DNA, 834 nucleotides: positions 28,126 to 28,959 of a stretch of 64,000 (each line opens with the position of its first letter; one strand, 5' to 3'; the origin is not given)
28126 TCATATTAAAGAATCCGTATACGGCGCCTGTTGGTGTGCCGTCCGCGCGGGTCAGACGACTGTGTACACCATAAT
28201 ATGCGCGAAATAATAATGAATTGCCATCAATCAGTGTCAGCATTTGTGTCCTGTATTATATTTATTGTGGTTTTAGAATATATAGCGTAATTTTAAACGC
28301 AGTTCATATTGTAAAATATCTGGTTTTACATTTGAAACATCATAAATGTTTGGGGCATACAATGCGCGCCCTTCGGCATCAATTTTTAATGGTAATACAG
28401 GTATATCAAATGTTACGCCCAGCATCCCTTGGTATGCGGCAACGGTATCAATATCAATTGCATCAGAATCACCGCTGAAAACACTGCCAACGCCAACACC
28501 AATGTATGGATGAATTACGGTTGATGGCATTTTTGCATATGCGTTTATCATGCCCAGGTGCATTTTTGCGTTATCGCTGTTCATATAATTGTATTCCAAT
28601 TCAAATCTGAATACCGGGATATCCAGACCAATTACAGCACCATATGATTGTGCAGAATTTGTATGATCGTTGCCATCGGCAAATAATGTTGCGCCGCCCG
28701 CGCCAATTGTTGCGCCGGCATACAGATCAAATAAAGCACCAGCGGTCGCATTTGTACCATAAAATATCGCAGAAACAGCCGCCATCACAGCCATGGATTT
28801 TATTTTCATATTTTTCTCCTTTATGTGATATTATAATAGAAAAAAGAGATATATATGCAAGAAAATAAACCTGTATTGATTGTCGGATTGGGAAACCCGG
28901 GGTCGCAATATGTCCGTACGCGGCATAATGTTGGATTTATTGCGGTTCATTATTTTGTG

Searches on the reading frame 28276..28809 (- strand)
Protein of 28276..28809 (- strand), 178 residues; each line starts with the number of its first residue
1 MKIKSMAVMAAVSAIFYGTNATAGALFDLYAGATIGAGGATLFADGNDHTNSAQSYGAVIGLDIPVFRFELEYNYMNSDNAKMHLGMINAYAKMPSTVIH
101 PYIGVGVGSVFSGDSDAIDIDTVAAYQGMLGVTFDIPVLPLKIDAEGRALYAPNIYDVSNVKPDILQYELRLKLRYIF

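Call 83: search_protein_families(library=pfam, proteins=[window:28276-28809:-], max_evalue=0.001)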
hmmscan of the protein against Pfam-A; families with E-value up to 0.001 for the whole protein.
window:28276-28809:- (178 aa): 1 family
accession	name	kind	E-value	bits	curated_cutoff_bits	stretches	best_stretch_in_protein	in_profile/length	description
PF13505.12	OMP_b-brl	-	9.4e-05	23.1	28.7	0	95-176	16-95/175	Outer membrane protein beta-barrel domain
